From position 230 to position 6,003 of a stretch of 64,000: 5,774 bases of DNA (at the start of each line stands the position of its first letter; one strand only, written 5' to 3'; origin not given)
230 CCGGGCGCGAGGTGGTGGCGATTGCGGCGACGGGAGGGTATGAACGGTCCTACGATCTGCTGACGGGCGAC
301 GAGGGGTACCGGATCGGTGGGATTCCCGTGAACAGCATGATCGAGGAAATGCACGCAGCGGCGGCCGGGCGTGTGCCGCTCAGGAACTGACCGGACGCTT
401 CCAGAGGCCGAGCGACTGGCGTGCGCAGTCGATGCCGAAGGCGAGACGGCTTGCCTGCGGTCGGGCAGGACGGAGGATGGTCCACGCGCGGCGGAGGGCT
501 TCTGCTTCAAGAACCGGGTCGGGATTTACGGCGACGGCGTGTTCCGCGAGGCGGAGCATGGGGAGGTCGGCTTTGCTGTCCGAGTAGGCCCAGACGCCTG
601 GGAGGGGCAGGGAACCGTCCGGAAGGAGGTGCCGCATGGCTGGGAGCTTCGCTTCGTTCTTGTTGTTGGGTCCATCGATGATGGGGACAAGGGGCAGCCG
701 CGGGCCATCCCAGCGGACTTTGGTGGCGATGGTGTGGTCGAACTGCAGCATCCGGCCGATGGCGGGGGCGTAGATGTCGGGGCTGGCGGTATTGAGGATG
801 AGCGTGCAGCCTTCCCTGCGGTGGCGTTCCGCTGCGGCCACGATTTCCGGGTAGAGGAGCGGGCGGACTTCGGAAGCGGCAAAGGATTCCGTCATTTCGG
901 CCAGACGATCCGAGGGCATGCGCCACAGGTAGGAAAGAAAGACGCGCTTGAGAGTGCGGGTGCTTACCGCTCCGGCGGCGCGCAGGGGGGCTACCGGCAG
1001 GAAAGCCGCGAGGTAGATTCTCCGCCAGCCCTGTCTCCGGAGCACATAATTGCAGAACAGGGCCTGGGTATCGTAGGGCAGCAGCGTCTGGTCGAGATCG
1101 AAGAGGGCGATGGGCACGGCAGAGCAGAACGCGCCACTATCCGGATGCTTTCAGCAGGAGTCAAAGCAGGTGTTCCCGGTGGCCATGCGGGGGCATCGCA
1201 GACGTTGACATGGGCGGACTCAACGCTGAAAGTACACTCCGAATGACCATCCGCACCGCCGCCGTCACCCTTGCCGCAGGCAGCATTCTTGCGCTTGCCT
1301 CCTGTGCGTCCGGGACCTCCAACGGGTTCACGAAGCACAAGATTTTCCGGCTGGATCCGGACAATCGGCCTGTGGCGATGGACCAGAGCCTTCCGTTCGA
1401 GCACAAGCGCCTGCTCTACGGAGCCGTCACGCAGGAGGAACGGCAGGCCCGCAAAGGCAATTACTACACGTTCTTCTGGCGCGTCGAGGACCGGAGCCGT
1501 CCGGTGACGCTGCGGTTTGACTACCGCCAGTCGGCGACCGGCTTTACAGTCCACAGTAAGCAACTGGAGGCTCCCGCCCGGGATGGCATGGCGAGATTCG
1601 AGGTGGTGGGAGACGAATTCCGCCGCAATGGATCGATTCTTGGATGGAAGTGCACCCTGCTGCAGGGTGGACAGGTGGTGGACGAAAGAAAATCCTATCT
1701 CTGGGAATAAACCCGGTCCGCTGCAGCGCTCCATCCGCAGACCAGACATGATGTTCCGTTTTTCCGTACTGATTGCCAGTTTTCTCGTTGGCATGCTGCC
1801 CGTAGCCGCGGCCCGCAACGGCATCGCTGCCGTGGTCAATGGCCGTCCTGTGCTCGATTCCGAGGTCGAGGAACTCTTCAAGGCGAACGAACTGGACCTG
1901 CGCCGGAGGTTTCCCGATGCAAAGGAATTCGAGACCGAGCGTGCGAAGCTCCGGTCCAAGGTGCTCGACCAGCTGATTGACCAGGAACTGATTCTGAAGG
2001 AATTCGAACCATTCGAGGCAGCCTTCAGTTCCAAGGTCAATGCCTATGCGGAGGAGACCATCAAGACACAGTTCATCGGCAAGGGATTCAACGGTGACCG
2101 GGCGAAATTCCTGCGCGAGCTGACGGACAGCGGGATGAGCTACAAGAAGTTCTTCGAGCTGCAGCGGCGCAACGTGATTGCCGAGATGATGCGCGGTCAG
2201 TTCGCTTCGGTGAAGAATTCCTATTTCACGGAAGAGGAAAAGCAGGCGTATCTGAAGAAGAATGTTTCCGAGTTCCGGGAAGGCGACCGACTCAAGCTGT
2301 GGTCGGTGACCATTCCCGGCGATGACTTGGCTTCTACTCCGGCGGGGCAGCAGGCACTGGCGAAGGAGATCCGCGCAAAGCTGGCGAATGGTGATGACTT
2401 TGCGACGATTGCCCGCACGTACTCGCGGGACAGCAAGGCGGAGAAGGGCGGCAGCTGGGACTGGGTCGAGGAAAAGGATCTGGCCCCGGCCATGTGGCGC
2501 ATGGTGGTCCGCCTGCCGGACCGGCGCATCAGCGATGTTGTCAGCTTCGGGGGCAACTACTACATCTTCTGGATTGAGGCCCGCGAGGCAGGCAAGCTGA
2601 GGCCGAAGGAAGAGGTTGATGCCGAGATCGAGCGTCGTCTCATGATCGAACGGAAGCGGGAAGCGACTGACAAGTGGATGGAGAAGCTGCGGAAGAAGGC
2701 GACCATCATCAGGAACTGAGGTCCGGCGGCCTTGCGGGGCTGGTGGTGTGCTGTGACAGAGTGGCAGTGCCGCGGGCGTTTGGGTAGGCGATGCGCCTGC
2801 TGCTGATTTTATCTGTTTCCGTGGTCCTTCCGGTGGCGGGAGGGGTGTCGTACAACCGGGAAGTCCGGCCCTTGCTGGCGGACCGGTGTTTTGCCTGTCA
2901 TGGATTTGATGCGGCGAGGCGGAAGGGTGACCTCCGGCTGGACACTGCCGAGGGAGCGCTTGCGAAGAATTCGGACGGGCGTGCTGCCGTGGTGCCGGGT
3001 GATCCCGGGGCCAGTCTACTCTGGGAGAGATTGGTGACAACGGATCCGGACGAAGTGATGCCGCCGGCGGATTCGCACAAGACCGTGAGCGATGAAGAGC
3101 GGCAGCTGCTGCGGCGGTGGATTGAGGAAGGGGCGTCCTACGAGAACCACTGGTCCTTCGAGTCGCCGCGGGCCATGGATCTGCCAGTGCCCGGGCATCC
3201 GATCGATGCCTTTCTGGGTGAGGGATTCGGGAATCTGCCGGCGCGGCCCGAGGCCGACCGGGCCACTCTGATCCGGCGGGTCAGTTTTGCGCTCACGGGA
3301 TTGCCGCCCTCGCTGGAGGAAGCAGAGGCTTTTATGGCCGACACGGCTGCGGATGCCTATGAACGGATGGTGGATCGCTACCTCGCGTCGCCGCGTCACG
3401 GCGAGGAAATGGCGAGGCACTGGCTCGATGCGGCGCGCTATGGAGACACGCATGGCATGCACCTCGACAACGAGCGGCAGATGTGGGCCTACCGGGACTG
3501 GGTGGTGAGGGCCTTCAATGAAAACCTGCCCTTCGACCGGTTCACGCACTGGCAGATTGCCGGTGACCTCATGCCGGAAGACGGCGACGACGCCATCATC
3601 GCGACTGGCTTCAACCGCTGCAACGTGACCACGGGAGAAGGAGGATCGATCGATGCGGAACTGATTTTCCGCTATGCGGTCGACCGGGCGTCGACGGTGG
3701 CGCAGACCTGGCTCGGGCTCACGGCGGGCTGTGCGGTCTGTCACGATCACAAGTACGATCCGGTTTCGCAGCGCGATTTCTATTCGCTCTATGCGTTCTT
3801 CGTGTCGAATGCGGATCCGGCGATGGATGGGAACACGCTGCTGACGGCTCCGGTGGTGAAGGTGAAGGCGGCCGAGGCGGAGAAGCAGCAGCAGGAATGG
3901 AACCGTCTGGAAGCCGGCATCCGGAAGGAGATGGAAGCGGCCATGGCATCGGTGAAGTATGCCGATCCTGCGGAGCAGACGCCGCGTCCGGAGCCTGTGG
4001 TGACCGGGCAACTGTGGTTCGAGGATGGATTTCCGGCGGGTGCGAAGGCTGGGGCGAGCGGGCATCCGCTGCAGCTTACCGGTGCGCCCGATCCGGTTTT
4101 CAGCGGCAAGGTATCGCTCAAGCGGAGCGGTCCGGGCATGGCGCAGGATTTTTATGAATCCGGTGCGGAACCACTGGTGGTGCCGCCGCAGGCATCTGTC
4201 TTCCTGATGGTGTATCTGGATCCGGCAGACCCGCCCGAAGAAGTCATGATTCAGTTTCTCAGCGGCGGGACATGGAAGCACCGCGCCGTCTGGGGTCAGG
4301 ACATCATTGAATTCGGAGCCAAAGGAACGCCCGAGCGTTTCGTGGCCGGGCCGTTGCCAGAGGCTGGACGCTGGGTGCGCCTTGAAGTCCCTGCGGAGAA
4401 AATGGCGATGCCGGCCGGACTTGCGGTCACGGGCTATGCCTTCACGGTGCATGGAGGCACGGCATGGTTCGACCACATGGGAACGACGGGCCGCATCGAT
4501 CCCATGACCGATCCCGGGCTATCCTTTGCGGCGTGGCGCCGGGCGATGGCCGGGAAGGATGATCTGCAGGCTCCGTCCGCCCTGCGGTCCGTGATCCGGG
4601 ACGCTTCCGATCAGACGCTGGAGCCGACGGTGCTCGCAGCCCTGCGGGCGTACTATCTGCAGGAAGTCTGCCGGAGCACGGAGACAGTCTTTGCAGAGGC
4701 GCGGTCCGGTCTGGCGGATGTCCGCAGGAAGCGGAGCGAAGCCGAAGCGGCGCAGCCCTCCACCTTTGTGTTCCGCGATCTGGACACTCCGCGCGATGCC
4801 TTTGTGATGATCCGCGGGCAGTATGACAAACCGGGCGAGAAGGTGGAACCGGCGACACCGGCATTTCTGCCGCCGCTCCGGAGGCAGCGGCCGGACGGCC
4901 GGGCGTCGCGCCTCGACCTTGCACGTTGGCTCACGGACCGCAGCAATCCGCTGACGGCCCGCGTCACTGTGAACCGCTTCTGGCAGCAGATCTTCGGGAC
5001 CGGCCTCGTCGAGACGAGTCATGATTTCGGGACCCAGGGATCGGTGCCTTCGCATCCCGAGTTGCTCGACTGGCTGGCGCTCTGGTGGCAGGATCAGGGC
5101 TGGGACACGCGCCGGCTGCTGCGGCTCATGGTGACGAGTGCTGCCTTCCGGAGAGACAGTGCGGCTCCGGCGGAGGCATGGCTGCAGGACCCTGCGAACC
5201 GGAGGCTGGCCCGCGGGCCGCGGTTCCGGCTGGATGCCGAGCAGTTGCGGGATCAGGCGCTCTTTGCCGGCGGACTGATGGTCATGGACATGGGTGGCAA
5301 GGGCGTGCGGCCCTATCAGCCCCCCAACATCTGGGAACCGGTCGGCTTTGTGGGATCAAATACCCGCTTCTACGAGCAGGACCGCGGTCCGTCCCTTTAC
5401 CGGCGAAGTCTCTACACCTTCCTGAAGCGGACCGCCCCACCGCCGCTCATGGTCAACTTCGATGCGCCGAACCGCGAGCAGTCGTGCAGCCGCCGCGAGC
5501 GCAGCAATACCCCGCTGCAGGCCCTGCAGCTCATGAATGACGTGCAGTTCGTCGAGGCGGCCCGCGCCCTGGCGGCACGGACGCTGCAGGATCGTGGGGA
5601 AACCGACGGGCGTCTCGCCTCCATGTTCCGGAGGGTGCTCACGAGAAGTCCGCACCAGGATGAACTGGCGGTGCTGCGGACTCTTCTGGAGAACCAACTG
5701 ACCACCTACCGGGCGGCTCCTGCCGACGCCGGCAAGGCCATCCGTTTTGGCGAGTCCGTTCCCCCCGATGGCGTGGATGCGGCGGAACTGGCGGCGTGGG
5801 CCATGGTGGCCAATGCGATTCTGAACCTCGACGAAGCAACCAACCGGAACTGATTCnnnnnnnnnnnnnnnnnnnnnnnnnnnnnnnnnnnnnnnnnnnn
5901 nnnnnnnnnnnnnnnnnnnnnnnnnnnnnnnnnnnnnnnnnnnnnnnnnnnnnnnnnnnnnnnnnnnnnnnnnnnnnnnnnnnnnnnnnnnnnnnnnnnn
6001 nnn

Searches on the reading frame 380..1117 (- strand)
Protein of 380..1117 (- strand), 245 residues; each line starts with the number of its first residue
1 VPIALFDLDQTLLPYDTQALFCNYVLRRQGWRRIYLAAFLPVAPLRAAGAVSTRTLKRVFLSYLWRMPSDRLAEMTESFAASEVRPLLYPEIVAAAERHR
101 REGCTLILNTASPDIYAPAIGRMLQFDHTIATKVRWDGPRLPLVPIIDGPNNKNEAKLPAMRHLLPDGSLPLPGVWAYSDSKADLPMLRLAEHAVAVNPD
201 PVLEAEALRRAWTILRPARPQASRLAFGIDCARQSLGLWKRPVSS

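Call 49: search_protein_families(library=pfam, proteins=[window:380-1117:-], max_evalue=0.0001)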
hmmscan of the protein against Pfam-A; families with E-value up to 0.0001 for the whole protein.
window:380-1117:- (245 aa): 1 family
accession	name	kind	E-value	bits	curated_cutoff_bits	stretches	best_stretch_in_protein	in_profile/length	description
PF12710.13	HAD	-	6.6e-29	102.1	27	1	4-189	1-189/189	haloacid dehalogenase-like hydrolase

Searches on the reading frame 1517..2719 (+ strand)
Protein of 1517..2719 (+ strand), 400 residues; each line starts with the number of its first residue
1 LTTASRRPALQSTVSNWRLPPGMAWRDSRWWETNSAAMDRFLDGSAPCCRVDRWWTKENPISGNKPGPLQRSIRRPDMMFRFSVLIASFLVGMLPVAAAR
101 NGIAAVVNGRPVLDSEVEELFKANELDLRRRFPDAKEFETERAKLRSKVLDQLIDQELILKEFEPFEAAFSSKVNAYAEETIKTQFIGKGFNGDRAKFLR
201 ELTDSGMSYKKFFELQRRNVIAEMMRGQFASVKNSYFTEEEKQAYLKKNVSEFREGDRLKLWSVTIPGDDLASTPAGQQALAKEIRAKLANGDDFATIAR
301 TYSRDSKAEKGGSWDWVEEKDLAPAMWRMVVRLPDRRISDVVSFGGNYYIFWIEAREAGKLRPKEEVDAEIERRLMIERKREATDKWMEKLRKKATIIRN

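Call 48: search_protein_families(library=pfam, proteins=[window:1517-2719:+], max_evalue=0.0001)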
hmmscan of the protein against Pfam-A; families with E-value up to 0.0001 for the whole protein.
window:1517-2719:+ (400 aa): 5 families
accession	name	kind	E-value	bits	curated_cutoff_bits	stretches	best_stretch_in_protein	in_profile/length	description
PF13624.11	SurA_N_3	-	7.5e-11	42.6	27.2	1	78-225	14-161/162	SurA-like N-terminal domain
PF13616.12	Rotamase_3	-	2.5e-10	41.4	22.5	1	247-344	4-103/116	PPIC-type PPIASE domain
PF00639.27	Rotamase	-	1.7e-09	38.9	21.7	1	279-346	19-88/97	PPIC-type PPIASE domain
PF13145.12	Rotamase_2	-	2e-07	32.3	27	1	238-367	2-119/121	PPIC-type PPIASE domain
PF13623.11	SurA_N_2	-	9e-06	26.1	28.5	1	91-171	29-111/145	SurA-like N-terminal domain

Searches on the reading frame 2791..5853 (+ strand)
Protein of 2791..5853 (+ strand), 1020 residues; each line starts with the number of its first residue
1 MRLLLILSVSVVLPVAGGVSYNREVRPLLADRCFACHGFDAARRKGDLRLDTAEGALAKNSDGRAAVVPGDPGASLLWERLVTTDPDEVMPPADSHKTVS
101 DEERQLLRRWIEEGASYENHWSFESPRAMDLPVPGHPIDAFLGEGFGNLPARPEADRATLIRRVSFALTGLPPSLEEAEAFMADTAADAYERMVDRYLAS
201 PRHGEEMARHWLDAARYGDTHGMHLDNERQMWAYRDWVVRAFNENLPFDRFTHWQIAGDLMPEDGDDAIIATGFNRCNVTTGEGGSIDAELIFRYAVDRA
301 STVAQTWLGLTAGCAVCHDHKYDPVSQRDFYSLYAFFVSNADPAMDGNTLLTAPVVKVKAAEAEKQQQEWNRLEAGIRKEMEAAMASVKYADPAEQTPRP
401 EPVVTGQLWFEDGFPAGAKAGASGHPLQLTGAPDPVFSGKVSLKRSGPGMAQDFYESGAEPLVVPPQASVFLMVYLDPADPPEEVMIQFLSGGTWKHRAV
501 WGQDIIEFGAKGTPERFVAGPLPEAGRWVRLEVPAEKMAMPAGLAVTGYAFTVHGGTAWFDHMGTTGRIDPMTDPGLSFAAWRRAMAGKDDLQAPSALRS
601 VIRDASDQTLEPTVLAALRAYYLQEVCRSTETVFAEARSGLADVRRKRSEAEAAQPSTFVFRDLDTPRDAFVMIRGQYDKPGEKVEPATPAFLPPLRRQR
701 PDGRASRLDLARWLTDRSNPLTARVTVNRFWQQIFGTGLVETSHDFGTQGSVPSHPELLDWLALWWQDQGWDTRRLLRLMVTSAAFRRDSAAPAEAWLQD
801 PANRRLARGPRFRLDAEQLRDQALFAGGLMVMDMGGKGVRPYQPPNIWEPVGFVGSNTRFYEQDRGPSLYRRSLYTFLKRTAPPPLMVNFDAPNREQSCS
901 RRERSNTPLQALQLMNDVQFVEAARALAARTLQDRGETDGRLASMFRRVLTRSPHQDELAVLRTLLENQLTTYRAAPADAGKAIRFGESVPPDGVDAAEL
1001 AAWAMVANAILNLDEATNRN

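Call 48: search_protein_families(library=pfam, proteins=[window:2791-5853:+], max_evalue=0.0001)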
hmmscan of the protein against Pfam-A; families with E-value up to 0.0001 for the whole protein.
window:2791-5853:+ (1020 aa): 3 families
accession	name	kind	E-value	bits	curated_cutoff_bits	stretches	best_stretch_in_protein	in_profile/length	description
PF07587.16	PSD1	-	1.4e-94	316.5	28.5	1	707-965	2-243/244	Protein of unknown function (DUF1553)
PF07583.16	PSCyt2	-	1.8e-77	260.4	29.8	1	138-339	2-206/209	Protein of unknown function (DUF1549)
PF07635.16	PSCyt1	-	1.6e-19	70.7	22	1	33-94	1-59/59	Planctomycete cytochrome C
